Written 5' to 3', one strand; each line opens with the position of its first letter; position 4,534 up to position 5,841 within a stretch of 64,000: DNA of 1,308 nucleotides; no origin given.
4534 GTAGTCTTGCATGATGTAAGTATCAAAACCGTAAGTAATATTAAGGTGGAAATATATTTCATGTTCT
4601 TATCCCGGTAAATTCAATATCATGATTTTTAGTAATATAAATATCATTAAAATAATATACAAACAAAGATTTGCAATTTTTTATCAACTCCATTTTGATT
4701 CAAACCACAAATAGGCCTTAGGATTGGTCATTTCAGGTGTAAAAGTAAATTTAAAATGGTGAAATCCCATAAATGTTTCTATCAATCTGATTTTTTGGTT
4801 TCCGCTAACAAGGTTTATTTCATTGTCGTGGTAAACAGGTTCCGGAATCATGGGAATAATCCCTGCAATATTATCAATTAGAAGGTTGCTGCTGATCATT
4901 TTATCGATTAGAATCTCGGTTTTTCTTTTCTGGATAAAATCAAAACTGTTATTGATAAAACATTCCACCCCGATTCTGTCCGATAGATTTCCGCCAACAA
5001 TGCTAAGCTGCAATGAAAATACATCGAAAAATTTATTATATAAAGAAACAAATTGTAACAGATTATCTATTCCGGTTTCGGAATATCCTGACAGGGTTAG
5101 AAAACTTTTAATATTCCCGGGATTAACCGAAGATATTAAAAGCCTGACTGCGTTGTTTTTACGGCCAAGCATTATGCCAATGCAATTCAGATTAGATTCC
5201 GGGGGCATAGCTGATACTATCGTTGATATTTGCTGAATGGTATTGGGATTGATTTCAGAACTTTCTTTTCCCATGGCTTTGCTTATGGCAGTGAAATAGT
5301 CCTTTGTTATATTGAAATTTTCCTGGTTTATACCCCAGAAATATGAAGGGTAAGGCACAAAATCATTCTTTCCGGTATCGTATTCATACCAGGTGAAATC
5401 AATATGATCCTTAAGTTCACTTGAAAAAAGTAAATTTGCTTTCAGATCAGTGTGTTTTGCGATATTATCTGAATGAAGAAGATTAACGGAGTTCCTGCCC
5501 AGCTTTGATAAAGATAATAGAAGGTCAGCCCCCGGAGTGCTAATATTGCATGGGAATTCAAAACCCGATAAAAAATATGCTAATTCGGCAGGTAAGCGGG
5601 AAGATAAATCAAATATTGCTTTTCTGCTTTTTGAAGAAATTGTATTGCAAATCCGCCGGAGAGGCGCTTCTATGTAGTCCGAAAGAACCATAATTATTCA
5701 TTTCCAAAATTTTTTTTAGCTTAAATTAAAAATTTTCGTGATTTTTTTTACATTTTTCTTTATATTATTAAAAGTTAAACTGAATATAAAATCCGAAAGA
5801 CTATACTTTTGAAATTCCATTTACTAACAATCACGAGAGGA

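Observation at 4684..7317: Candidate novel bacteriocin/RiPP-like locus: two large glycine-rich double-glycine-leader peptides, a lipoprotein between them and an unknown partner gene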

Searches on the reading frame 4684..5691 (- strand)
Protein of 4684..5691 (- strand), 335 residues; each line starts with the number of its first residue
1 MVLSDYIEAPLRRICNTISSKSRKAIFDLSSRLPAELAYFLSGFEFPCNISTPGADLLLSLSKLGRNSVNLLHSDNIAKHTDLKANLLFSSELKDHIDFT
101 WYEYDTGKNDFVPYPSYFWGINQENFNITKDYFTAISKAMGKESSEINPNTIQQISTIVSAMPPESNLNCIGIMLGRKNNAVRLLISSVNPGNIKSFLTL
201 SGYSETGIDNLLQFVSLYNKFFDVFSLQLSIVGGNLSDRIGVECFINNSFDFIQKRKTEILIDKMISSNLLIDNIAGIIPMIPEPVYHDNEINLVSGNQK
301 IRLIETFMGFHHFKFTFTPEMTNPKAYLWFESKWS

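Call 3: search_protein_families(library=pfam, proteins=[window:4684-5691:-], max_evalue=1)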
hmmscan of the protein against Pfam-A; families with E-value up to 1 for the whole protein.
window:4684-5691:- (335 aa): 0 families

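Call 4: search_protein_families(library=ncbifam, proteins=[window:4684-5691:-], max_evalue=1)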
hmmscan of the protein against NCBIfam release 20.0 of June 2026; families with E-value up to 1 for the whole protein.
window:4684-5691:- (335 aa): 0 families

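Call 6: find_homologous_proteins(query=window:4684-5691:-, max_evalue=0.01)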
Query window:4684-5691:- (335 aa): 1 proteins with E <= 0.01 among 1855 candidates.
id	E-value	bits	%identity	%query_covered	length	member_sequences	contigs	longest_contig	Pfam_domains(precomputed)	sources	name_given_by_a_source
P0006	1.4e-221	753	100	100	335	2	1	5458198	-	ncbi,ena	-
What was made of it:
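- Tried and rejected: It found only the query itself (call 6).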

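Call 49: search_protein_representatives(protein=window:4684-5691:-)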
Query: 335 residues. Proteins with E-value up to 0.001 (for the whole library): 171; up to 1e-10: 8; up to 1e-30: 1. The best 150 are listed.
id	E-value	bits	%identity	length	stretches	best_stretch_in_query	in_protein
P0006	4.3e-222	752.8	100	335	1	1-335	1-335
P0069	1.6e-25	106.8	29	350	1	16-335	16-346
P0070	2.4e-20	89.8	28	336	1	18-335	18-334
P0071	1.3e-17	80.8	31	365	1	18-334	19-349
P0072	1.4e-17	80.7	29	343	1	32-334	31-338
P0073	1.3e-13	67.7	26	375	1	3-251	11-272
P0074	1.4e-13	67.5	25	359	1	3-330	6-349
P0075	2.3e-13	66.9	28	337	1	17-334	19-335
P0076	1.2e-10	58.0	29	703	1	91-263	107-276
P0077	1.8e-10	57.3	27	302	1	89-334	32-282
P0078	4.1e-10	56.2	33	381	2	154-334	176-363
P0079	6.6e-10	55.5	26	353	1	43-334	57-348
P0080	7.0e-10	55.4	29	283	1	24-267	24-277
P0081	9.7e-10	54.9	22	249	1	97-334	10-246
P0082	1.6e-09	54.2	27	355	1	27-334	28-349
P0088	1.2e-08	51.4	27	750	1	3-334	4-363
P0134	5.6e-06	42.6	31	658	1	147-250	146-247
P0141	7.7e-06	42.1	26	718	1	95-267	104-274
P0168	4.7e-05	39.5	29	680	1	146-252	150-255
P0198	2.6e-04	37.1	29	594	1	94-247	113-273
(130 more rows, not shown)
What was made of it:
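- Tried and rejected: Full phmmer was needed (call 49).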

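Call 51: search_protein_families(library=pfam, alignment_id=A3, max_evalue=0.01)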
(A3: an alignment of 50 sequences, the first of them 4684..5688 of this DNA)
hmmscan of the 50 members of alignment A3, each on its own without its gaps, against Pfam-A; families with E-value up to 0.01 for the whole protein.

A. member 1, window:4684-5688:- (334 aa): 0 families

B. families by the number of members that match (of 50 scanned): 2 families
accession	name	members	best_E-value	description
PF20412.3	RALGAPB_N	1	0.0017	RALGAPB N-terminal domain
PF21581.3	SCD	1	0.0019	Stromalin conservative domain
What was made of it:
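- On ABBA (alpha-beta-beta-alpha) aromatic or peptide prenyltransferases: None of 50 family members hits a prenyltransferase Pfam model at E<=0.01 (call 51).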

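Call 52: search_solved_structures(query=A3, max_evalue=1, show_alignments=1)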
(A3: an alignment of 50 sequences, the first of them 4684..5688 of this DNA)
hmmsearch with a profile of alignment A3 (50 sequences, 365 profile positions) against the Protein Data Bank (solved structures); distinct sequences matched with E-value up to 1: 0.
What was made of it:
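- On ABBA (alpha-beta-beta-alpha) aromatic or peptide prenyltransferases: A profile search of PDB sequences finds nothing (call 52).
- Tried and rejected: A profile search of PDB sequences and a Pfam scan of 50 members found nothing useful (calls 51, 52).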

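Call 58: predict_structure(alignment_id=A3)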
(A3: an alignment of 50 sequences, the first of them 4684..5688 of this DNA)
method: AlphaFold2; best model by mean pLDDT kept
length: 334 residues; sequences in the alignment: 50
mean_pLDDT: 90.4   pTM: 0.90
mean pLDDT of the five models: 90.4, 88.7, 88.3, 87.3, 86.4
residues with pLDDT >= 90: 242; 70-90: 75; 50-70: 17; < 50: 0
segments of 3 or more residues with pLDDT < 50: none
pLDDT, mean of each block of 10 residues (from residue 1): 95 95 95 92 97 95 86 83 64 87 85 87 81 75 75 95 96 84 97 98 92 96 97 95 91 94 97 93 93 88 96 94 97 92
secondary structure, 60 per line:
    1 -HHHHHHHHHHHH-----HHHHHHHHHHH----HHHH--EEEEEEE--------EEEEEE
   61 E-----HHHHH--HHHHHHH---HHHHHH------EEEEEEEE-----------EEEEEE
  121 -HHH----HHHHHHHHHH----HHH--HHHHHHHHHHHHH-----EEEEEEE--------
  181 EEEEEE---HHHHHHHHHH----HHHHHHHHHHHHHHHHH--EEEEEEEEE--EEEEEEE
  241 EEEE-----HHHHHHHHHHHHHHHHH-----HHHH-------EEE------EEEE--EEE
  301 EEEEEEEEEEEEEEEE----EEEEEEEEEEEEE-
elements in order: H2-13 H19-29 H34-37 E40-46 E55-61 H67-71 H74-80 H84-89 E96-103 E115-120 H129-138 H148-160 E166-172 E181-186 H190-199 H204-220 E223-231 E234-244 H250-266 H272-275 E283-285 E292-295 E298-316 E321-333
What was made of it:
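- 4684..5691 (-): 335-aa ABBA-fold prenyltransferase-like protein, transcribed divergently from pepA. The AF2 model has pLDDT 90.4 and pTM 0.90 (call 58).
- On ABBA (alpha-beta-beta-alpha) aromatic or peptide prenyltransferases: The AF2 model has pLDDT 90.4 and a repeating helix-helix-strand-strand pattern (call 58).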

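Call 60: fold_search(model_id=the predicted structure, library=pdb)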
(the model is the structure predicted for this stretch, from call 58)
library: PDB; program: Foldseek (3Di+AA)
matches with E <= 10: 349; with E <= 0.001: 38
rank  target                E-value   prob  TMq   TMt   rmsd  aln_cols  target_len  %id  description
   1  1zb6                  5.6e-07  1.00  0.52  0.57   8.0       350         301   11  Co-Crystal Structure of ORF2 an Aromatic Prenyl Transferase from Streptomyces sp. strain cl190 complexed with GSPP and 1 (released 2005-06-21)
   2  7fhf                  3.1e-06  1.00  0.54  0.59   8.0       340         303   11  Structure of prenyltransferase mutant V49W/Y288F/Q295F from Streptomyces sp. (strain CL190) (released 2022-06-22)
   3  8daz_D                6.4e-06  1.00  0.56  0.53   7.5       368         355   12  Crystal structure of DMATS1 prenyltransferase in complex with L-Trp and GSPP (released 2022-09-28)
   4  7xvj_D                1.1e-05  1.00  0.52  0.47   8.2       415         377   10  Crystal structure of CdpNPT in complex with harmol (released 2023-04-05)
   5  5z46_B                1.2e-05  1.00  0.47  0.53   7.8       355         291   12  Crystal structure of prenyltransferase AmbP1 pH8 complexed with GSPP and cis-indolyl vinyl isonitrile (released 2018-06-06)
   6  5yk9_A                1.5e-05  1.00  0.48  0.54   8.0       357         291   11  Crystal structure of selenomethionine-labelled indole prenyltransferase AmbP1 (released 2018-06-06)
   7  5z45_A                1.6e-05  1.00  0.45  0.50   7.9       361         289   10  Crystal structure of prenyltransferase AmbP1 pH6.5 complexed with GSPP and cis-indolyl vinyl isonitrile (released 2018-06-06)
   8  5kcg_B                1.9e-05  1.00  0.57  0.50   8.6       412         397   10  Crystal structure of the aromatic prenyltransferase AtaPT (apo state) from Aspergillus terreus A8-4 (released 2016-12-21)
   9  7fhb                  2.0e-05  1.00  0.50  0.53   9.3       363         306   12  Structure of prenyltransferase from Streptomyces sp. (strain CL190) with bound GPP (released 2022-06-22)
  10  8db1_D                3.2e-05  1.00  0.55  0.53   7.8       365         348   12  Crystal structure of native DMATS1 prenyltransferase (released 2022-09-28)
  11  4ee8                  3.2e-05  1.00  0.49  0.54   8.2       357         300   10  Crystal structure of the Novel Phenazine Prenyltransferase EpzP (wildtype) (released 2012-11-14)
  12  5yk9_B                3.5e-05  1.00  0.47  0.52   7.2       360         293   11  Crystal structure of selenomethionine-labelled indole prenyltransferase AmbP1 (released 2018-06-06)
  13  8day_B                4.2e-05  1.00  0.56  0.53   7.6       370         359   12  Crystal Structure of DMATS1 prenyltransferase in complex with L-Tyr and DMSPP (released 2022-09-28)
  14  5kd0_B                4.2e-05  1.00  0.54  0.47   9.4       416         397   11  Crystal structure of the aromatic prenyltransferase AtaPT(E91A) mutant from Aspergillus terreus A8-4 in complex with g (released 2016-12-21)
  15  5z43_B                6.6e-05  1.00  0.47  0.53   8.0       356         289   11  Crystal structure of prenyltransferase AmbP1 apo structure (released 2018-06-06)
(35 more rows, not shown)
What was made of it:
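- On ABBA (alpha-beta-beta-alpha) aromatic or peptide prenyltransferases: The top 44 Foldseek hits are all prenyltransferases (call 60).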

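Call 62: find_encoding_contigs(protein=P0069, flank=8000, max_places=2)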
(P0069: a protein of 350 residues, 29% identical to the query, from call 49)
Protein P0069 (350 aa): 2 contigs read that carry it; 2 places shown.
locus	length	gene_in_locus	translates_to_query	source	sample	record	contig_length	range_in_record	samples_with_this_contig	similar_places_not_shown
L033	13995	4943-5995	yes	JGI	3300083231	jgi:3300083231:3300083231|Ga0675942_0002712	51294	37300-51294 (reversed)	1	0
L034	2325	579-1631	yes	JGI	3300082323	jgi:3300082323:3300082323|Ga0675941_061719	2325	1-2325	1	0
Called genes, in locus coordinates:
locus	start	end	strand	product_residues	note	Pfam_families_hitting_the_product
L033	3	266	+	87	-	PF00589:Phage_integrase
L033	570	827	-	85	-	PF01649:Ribosomal_S20p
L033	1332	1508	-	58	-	-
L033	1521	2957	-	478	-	PF00171:Aldedh, PF05893:LuxC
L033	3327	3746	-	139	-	-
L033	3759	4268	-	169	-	-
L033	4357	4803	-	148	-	-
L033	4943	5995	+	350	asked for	-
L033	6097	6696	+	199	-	PF00881:Nitroreductase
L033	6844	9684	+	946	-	PF00675:Peptidase_M16, PF05193:Peptidase_M16_C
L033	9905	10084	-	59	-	-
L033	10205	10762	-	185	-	-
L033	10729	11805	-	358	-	-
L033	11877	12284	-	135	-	-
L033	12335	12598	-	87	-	-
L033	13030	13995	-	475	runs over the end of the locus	PF00578:AhpC-TSA, PF08534:Redoxin, PF00085:Thioredoxin (faint), PF13905:Thioredoxin_8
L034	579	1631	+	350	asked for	-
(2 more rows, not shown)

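Call 64: list_cluster_members(proteins=[P0070, P0071, P0072, P0073, P0074, P0075, P0076, P0078, P0079, P0088])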
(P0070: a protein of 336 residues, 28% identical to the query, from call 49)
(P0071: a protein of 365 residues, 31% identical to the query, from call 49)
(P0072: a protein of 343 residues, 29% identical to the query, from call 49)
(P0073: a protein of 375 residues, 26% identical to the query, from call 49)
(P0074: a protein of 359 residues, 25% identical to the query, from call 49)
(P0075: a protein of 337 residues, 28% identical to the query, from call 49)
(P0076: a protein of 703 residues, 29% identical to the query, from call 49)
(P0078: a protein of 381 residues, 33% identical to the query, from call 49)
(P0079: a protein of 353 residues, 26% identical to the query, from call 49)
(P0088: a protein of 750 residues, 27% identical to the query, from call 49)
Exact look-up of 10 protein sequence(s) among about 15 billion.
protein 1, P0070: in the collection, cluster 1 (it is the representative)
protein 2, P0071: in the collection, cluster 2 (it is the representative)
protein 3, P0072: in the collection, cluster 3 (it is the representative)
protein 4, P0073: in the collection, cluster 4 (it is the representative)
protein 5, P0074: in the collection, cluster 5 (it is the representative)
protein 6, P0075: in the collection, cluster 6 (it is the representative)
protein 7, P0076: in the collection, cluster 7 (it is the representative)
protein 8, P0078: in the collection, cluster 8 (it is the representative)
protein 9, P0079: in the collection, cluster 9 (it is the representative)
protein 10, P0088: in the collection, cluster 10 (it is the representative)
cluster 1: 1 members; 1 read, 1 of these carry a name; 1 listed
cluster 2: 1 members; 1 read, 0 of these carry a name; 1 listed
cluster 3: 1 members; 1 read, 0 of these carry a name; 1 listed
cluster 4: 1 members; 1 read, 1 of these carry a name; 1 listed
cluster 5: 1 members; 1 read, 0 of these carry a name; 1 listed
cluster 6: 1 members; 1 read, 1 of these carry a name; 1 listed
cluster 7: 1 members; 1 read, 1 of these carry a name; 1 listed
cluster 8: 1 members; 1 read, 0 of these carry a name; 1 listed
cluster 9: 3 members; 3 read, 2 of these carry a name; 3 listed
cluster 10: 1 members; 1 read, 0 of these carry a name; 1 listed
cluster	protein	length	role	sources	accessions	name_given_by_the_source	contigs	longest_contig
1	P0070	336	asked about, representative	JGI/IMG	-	hypothetical protein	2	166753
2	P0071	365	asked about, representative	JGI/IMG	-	-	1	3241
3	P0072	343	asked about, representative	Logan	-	-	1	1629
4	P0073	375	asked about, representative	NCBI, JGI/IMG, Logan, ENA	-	hypothetical protein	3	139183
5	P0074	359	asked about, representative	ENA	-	-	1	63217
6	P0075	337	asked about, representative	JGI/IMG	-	hypothetical protein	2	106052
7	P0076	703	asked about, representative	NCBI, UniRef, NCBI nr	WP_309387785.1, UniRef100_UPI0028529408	prenyltransferase/squalene oxidase repeat-containing protein [Cerasicoccus frondis] | prenyltransferase/squalene oxidase repeat-containing protein n=1 Tax=Cerasicoccus frondis ...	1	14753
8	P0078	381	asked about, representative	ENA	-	-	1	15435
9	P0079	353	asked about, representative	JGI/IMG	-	hypothetical protein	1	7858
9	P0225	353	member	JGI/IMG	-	hypothetical protein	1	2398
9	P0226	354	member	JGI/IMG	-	-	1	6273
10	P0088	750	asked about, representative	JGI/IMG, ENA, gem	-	-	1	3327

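Call 65: find_encoding_contigs(protein=P0073, flank=8000, max_places=1)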
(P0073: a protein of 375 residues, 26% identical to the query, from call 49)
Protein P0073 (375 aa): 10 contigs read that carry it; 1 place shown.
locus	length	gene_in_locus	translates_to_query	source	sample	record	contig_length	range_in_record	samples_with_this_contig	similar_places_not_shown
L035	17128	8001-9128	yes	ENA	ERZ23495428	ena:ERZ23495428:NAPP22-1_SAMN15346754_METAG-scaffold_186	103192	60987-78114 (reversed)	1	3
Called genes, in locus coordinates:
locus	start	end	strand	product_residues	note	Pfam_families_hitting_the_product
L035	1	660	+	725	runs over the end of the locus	PF00884:Sulfatase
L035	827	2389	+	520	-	PF02538:Hydantoinase_B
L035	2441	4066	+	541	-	PF06808:DctM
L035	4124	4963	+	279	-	PF13468:Glyoxalase_3, PF13669:Glyoxalase_4 (weak), PF00903:Glyoxalase, PF13669:Glyoxalase_4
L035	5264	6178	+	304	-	PF00701:DHDPS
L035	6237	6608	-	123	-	-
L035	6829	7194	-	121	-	-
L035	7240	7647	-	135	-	-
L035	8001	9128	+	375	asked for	-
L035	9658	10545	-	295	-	PF00126:HTH_1, PF03466:LysR_substrate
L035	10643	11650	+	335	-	PF16868:NMT1_3, PF09084:NMT1 (faint)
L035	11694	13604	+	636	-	PF06808:DctM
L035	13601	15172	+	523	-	PF00884:Sulfatase, PF01663:Phosphodiest, PF16347:SGSH_C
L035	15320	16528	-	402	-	PF02515:CoA_transf_3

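Call 66: find_encoding_contigs(protein=P0074, flank=8000, max_places=1)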
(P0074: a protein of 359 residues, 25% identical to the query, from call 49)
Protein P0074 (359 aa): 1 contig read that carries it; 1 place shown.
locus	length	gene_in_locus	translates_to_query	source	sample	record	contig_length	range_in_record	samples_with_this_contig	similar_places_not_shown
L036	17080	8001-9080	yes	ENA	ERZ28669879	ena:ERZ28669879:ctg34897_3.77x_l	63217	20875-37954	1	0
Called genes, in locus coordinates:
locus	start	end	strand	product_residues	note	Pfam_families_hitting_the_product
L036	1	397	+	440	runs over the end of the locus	PF25973:BSH_CzcB (faint), PF00364:Biotin_lipoyl (faint)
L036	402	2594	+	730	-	PF03412:Peptidase_C39, PF00664:ABC_membrane, PF00005:ABC_tran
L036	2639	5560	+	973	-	PF00664:ABC_membrane, PF00005:ABC_tran, PF02463:SMC_N (faint)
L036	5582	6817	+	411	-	PF13433:Peripla_BP_5 (weak), PF13458:Peripla_BP_6, PF01094:ANF_receptor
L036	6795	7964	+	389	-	PF22541:DUF7005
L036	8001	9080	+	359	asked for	-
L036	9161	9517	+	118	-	PF07862:Nif11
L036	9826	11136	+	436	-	PF04055:Radical_SAM, PF13353:Fer4_12 (weak)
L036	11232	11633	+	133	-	-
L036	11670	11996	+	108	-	PF07862:Nif11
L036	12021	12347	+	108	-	PF07862:Nif11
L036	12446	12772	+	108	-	PF07862:Nif11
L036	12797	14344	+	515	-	-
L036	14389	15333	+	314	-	PF04055:Radical_SAM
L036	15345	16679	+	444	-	PF02310:B12-binding, PF04055:Radical_SAM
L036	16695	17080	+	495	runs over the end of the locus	PF07812:TfuA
